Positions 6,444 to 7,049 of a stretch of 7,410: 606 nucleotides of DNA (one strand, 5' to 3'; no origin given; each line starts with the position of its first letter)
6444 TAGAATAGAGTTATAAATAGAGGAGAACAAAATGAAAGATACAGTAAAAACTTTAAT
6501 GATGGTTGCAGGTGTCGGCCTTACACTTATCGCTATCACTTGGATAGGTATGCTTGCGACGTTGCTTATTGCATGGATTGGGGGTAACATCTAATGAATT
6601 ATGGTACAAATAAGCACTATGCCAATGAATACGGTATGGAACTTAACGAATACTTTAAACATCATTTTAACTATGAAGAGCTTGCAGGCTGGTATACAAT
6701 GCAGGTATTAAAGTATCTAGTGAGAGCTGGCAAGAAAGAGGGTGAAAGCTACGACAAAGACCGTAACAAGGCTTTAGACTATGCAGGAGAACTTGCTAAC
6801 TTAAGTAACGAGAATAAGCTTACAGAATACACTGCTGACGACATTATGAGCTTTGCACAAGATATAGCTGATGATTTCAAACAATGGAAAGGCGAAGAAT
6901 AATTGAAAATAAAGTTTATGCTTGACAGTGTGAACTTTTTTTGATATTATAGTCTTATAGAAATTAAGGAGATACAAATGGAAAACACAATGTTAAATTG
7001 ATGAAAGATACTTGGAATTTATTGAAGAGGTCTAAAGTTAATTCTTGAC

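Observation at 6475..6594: Unlisted 39-codon hydrophobic ORF with its own promoter, coupled to the downstream gene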

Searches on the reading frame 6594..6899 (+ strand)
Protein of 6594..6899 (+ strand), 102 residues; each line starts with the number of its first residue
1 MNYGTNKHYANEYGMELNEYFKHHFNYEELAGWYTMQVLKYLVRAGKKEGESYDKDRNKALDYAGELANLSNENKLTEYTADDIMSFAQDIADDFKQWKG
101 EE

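Call 8: search_protein_families(library=phrogs, proteins=[window:6594-6899:+], max_evalue=0.01)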
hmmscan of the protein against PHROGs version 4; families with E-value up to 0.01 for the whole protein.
window:6594-6899:+ (102 aa): 11 families
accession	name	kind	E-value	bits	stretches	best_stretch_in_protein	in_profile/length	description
phrog_1225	-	unknown function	1.7e-48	166.3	1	1-102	7-106/178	-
phrog_236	-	other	2.2e-10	41.7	1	7-80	245-314/431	nucleotide kinase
phrog_4943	-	unknown function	3.6e-08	35.1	1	7-71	95-159/166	-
phrog_1689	-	other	7.4e-08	33.5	1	7-64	171-227/243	nucleotide kinase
phrog_4472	-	other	1.1e-07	32.8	1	8-73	19-79/100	nucleotide kinase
phrog_4897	-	other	4e-06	28.1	1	7-67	119-176/186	kinase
phrog_11450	-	unknown function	1.8e-05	24.9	1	7-68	330-385/394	-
phrog_20651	-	unknown function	0.0025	18.4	1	10-64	136-188/214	-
phrog_23238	-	unknown function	0.0049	17.6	1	6-62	131-187/196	-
phrog_13649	-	unknown function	0.0069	17.5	1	29-95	26-88/127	-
phrog_2585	-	other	0.0078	17.6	1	7-64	102-160/175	nucleotide kinase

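Call 9: search_protein_families(library=pfam, proteins=[window:6594-6899:+], max_evalue=0.1)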
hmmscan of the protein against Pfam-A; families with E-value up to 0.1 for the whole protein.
window:6594-6899:+ (102 aa): 2 families
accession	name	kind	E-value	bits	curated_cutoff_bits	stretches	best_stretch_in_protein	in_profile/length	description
PF11753.13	DUF3310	-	6.4e-09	36.2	24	1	7-64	5-59/60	Protein of unknwon function (DUF3310)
PF06304.16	DUF1048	-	0.018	15.8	29.6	1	37-99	30-90/102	Protein of unknown function (DUF1048)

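Call 20: find_related_loci(query=window:6594-6899:+, collection=viral_contigs, flank=1500)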
Query window:6594-6899:+ (102 aa) in viral_contigs; peptide patterns used: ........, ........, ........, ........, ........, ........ (x = any residue, [..] = any of these).
173 stretches matched a pattern; 167 encode a relative of the query (tblastn E <= 1e-3); the best 80 are kept; 80 distinct loci.
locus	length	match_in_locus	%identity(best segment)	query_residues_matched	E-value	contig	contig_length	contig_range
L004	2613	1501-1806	100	1-102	5e-66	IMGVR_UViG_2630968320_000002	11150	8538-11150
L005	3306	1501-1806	100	1-102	6e-66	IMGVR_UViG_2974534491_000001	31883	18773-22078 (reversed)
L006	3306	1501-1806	99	1-102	3e-65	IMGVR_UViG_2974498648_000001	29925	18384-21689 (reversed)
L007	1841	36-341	99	1-102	6e-66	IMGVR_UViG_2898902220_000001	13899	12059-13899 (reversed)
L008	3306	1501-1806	99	1-102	3e-65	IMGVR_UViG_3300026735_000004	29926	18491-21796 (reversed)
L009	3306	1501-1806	98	1-102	1e-64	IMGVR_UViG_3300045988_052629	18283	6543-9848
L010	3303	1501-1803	95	1-101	4e-62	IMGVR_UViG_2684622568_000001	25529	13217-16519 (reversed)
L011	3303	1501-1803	95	1-101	4e-62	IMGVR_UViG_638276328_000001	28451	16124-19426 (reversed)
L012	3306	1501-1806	93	1-102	7e-62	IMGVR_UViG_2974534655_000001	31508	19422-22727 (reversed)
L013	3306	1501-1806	93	1-102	2e-61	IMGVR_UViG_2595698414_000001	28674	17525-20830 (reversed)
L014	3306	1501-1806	92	1-102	1e-60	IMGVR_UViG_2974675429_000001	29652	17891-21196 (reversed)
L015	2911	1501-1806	89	1-102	2e-58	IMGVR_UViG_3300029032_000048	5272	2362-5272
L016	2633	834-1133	89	1-100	5e-58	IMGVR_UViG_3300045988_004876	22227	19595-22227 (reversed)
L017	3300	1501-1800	89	1-100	5e-58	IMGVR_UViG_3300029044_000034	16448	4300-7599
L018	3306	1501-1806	89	1-102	6e-58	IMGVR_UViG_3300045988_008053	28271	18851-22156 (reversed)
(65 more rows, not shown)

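Call 43: search_dna_similar(query=window:6594-6899:+, collection=phages, mode=protein, max_evalue=0.001, rows=spread, max_rows=60)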
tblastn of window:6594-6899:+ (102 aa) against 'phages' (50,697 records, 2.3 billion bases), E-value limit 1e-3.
Records with a match: 480; places in all: 480; records where one place covers at least 80% of the query: 471.
Best place of each record, by identity: >=99% 56; 95-99% 15; 90-95% 7; 80-90% 212; 60-80% 73; <60% 117.
By first word of the organism name: Lactococcus 474; Skunavirus 3; Ceduovirus 2; Xanthomonas 1.
By host as written in the record: Lactococcus lactis 295; Lactococcus lactis subsp. cremoris CA-49 42; - 38; Lactococcus lactis subsp. lactis bv. diacetylactis 13; Lactococcus lactis IL1403 12; Lactococcus lactis SMQ-404 10; Lactococcus lactis DGCC11032 7; Lactococcus lactis subsp. cremoris 6; and 23 more.
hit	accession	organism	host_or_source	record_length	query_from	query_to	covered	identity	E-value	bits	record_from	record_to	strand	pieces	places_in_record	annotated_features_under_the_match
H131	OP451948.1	Lactococcus phage RH13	Lactococcus lactis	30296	1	102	100%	100.0%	4e-62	208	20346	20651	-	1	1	SaV | putative membrane protein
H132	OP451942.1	Lactococcus phage MLD12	Lactococcus lactis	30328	1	102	100%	99.0%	2e-61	206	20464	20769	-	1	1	SaV | putative membrane protein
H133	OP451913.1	Lactococcus phage BM1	Lactococcus lactis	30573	1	102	100%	99.0%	2e-61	206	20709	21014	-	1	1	SaV | putative membrane protein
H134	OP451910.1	Lactococcus phage AL30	Lactococcus lactis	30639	1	102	100%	99.0%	2e-61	206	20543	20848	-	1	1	SaV | putative membrane protein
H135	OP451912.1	Lactococcus phage APJ6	Lactococcus lactis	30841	1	102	100%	99.0%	2e-61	206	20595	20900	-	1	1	SaV | putative membrane protein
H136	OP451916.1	Lactococcus phage BM12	Lactococcus lactis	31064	1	102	100%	99.0%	2e-61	206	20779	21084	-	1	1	SaV | putative membrane protein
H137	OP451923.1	Lactococcus phage FB1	Lactococcus lactis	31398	1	102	100%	99.0%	2e-61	206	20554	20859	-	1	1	SaV | putative membrane protein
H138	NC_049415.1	Lactococcus phage 96603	Lactococcus lactis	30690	1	102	100%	98.0%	9e-61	204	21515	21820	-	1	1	DUF3310 domain-containing protein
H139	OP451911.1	Lactococcus phage APJ4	Lactococcus lactis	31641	1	101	99%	95.0%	1e-58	198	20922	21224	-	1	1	SaV | HNH endonuclease | putative membrane protein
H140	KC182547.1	Lactococcus phage jm3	-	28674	1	102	100%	93.1%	2e-57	195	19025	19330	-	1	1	hypothetical protein (x2)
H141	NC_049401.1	Lactococcus phage 38503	Lactococcus lactis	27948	1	101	99%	89.1%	1e-53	184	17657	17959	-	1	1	DUF3310 domain-containing protein | hypothetical protein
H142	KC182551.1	Lactococcus phage P680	-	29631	1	100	98%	89.0%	4e-54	185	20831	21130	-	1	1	hypothetical protein (x2)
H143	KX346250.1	Lactococcus phage MW18S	Lactococcus lactis subsp. lactis bv. ...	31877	1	101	99%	87.1%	1e-52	181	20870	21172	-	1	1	SaV protein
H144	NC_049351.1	Lactococcus phage CaseusJM1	Lactococcus lactis subsp. cremoris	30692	1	102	100%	85.3%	6e-52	179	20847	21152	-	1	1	DUF3310 domain-containing protein | hypothetical protein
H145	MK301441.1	Lactococcus phage MV16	Lactococcus lactis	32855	1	101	99%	85.1%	5e-51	176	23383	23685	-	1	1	hypothetical protein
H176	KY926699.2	Lactococcus phage PLgY-30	Lactococcus garvieae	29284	1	102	100%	37.3%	7e-12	65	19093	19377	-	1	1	hypothetical protein (x2)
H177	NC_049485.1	Lactococcus phage CHPC958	Lactococcus lactis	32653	1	101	99%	35.0%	1e-9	59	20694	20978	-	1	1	hypothetical protein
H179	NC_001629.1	Lactococcus phage bIL67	Lactococcus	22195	8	101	92%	31.1%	5e-5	46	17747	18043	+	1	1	DUF3310 domain-containing protein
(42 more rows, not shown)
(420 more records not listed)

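Call 45: get_annotated_region(hit=H176, flank=800)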
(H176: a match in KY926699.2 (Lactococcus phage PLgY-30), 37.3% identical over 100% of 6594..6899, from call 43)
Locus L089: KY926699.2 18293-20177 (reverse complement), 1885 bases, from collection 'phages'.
description: Lactococcus phage PLgY-30, complete genome.
organism: Lactococcus phage PLgY-30 (NCBI taxid 1983590)
taxonomy: Viruses; Duplodnaviria; Heunggongvirae; Uroviricota; Caudoviricetes; Uwajimavirus; Uwajimavirus PLgW1
host: Lactococcus garvieae; source: cultured bacteria from diseased yellowtail; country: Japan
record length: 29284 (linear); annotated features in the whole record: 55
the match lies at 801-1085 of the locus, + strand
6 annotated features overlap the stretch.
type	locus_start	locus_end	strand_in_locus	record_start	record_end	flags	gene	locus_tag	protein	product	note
CDS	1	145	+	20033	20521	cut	-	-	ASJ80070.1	hypothetical protein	Orf31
CDS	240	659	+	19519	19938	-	-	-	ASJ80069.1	hypothetical protein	Orf30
CDS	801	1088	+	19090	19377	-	-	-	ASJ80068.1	hypothetical protein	Orf29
CDS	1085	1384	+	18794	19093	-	-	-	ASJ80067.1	hypothetical protein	Orf28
CDS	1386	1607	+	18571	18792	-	-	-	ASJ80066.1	hypothetical protein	Orf27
CDS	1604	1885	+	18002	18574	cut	-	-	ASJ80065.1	lytic transglycosylase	Orf26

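Call 46: get_annotated_region(hit=H177, flank=800)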
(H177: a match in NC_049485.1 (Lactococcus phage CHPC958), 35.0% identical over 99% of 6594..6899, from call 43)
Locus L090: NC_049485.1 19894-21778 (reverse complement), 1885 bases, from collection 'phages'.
description: Lactococcus phage CHPC958, complete genome.
organism: Lactococcus phage CHPC958 (NCBI taxid 2675254)
taxonomy: Viruses; Duplodnaviria; Heunggongvirae; Uroviricota; Caudoviricetes; Skunavirus; Skunavirus CHPC958
host: Lactococcus lactis; source: -; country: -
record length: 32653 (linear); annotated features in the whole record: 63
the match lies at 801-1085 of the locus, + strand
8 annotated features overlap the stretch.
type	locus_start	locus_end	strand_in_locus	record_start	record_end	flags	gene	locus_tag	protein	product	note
CDS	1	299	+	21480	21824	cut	-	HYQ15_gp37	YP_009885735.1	hypothetical protein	-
CDS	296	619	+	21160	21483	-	-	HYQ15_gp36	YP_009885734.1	DUF1140 family protein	-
CDS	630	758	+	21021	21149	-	-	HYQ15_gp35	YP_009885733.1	hypothetical protein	-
CDS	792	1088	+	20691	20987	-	-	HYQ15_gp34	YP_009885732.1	hypothetical protein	-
CDS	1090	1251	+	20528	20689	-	-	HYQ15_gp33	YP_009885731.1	hypothetical protein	-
CDS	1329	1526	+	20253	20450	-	-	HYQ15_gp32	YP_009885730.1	hypothetical protein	-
CDS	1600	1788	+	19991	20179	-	-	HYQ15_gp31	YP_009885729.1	hypothetical protein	Phage protein (ACLAME 976)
CDS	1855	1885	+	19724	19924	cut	-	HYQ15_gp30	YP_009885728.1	hypothetical protein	-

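Call 47: get_annotated_region(hit=H179, flank=800)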
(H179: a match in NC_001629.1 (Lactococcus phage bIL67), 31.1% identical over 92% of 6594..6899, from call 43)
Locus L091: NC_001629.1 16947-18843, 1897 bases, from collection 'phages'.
description: Lactococcus phage bIL67, complete genome.
organism: Lactococcus phage bIL67 (NCBI taxid 2898540)
taxonomy: Viruses; Duplodnaviria; Heunggongvirae; Uroviricota; Caudoviricetes; Ceduovirus; Ceduovirus bIL67
host: Lactococcus; source: -; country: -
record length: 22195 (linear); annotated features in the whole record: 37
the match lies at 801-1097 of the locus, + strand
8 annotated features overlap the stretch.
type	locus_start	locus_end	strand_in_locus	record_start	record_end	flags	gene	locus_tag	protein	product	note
CDS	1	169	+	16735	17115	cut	-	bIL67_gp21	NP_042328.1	DNA polymerase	putative DNA polymerase based on analysis of conserved motifs; ORF5; putative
CDS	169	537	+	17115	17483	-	-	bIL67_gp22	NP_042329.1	hypothetical protein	unidentified ORF6; putative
CDS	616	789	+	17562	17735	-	-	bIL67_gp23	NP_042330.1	hypothetical protein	unidentified ORF7; putative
CDS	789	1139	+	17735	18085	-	-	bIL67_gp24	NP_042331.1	DUF3310 domain-containing protein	unidentified ORF8; putative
CDS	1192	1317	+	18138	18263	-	-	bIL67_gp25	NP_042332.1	transcriptional regulator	unidentified ORF9; putative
CDS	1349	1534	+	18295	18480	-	-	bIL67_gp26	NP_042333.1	hypothetical protein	unidentified ORF10; putative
CDS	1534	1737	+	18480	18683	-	-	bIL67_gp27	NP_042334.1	hypothetical protein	unidentified ORF11; putative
CDS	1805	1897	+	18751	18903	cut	-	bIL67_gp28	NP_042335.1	hypothetical protein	unidentified ORF12; putative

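Call 53: search_protein_families(library=ncbifam, proteins=[window:6594-6899:+], max_evalue=0.1)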
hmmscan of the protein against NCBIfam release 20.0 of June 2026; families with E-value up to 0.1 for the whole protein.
window:6594-6899:+ (102 aa): 0 families
